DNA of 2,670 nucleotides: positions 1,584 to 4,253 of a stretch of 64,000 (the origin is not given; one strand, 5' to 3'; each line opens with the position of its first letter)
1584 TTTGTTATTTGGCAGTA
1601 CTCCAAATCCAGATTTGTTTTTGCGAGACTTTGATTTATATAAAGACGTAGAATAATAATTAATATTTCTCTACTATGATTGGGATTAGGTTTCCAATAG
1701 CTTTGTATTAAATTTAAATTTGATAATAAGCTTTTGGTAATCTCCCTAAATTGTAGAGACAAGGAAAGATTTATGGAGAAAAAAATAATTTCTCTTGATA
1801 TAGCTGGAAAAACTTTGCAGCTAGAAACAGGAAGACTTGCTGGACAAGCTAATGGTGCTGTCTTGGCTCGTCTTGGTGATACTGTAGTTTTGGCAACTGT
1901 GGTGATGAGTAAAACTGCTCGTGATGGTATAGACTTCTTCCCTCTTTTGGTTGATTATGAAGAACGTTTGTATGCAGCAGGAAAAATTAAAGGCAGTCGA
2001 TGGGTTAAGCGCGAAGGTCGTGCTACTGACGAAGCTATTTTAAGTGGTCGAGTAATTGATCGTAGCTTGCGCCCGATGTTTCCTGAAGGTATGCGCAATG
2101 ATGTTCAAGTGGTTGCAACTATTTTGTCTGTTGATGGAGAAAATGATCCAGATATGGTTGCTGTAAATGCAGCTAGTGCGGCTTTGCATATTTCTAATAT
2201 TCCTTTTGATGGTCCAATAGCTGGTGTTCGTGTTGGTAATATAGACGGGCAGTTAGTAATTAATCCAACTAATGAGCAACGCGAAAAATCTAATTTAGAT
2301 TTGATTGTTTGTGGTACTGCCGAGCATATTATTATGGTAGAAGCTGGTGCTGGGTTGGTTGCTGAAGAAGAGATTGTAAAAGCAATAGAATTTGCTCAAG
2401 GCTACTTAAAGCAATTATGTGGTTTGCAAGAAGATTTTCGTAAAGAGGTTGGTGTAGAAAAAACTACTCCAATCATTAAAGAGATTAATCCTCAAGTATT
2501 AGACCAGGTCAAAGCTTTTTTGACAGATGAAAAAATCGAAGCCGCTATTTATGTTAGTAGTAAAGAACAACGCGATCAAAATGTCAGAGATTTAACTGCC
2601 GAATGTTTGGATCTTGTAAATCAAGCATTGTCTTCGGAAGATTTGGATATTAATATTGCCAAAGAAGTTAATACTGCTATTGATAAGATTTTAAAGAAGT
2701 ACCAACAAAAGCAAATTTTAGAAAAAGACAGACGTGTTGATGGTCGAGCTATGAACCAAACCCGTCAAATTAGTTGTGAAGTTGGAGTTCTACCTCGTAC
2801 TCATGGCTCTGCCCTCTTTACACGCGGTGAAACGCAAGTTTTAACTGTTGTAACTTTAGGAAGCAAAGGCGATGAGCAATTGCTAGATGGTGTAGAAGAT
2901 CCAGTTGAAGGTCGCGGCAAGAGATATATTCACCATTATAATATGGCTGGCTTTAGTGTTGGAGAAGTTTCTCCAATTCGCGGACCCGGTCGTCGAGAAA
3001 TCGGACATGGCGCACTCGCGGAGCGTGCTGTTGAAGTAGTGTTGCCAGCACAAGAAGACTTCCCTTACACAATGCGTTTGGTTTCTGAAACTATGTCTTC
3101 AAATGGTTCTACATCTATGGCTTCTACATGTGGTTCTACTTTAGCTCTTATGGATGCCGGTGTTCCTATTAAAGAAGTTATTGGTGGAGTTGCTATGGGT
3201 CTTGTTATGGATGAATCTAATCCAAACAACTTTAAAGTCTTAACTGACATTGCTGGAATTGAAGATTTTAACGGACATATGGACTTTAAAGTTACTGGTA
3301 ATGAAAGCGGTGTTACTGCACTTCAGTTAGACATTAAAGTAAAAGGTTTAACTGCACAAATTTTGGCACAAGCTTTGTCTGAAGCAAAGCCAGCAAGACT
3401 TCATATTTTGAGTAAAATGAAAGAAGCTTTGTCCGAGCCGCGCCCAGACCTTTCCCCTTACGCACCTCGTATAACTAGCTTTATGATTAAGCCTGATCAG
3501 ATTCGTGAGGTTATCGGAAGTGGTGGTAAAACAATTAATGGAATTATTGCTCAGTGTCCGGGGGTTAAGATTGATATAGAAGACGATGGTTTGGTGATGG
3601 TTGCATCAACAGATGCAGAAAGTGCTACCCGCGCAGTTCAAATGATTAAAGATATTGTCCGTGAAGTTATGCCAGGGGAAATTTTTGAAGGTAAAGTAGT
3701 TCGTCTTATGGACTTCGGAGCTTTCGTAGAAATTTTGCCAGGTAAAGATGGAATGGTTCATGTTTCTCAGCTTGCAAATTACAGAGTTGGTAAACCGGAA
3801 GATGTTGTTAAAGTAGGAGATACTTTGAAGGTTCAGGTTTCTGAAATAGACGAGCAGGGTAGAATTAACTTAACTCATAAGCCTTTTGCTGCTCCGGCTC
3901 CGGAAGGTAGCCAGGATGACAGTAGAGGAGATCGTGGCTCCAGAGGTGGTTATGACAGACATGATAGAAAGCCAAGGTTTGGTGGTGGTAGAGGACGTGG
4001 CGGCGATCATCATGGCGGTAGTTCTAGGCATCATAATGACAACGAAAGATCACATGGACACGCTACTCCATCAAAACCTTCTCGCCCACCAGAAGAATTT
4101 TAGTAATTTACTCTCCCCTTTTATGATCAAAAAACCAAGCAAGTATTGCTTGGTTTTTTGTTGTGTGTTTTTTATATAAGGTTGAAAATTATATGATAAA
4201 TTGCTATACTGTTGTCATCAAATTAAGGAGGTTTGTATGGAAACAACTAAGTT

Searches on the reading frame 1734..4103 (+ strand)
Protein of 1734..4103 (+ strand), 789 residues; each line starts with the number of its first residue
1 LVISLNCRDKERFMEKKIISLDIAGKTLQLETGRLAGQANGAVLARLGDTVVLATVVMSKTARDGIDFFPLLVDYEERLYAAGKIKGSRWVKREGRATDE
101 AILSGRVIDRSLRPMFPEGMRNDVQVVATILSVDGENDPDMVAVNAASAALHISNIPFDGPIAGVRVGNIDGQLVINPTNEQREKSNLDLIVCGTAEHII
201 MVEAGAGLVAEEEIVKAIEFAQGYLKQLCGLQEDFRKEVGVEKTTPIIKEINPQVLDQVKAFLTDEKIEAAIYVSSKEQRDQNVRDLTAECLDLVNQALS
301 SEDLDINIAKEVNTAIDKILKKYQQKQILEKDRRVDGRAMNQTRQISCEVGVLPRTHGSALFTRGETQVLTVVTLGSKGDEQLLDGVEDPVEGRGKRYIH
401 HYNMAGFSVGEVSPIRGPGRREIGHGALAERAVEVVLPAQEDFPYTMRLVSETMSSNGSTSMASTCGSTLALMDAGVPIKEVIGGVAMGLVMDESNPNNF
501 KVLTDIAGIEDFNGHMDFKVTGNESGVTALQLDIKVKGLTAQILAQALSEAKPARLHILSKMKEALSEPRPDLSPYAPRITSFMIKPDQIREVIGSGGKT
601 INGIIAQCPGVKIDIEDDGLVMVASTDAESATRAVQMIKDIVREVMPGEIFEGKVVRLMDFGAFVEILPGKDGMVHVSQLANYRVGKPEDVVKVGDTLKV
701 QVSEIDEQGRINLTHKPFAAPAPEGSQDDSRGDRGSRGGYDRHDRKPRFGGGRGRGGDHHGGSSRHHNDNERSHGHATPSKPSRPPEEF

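Call 81: search_protein_families(library=pfam, proteins=[window:1734-4103:+], max_evalue=0.0001)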
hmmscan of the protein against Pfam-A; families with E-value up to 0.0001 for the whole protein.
window:1734-4103:+ (789 aa): 5 families
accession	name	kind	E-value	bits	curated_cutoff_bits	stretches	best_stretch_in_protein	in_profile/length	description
PF01138.27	RNase_PH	-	1.1e-56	191.2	25.5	2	26-157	3-130/130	3' exoribonuclease family, domain 1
PF00575.29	S1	-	1.4e-20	73.9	22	1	645-716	2-74/74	S1 RNA binding domain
PF03725.20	RNase_PH_C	-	6.8e-18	64.8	20.8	1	160-222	1-65/67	3' exoribonuclease family, domain 2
PF00013.35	KH_1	-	9e-09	35.4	21.5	1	582-639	3-65/66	KH domain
PF03726.19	PNPase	-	1.3e-06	29.2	24.6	1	256-338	3-80/81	Polyribonucleotide nucleotidyltransferase, RNA binding domain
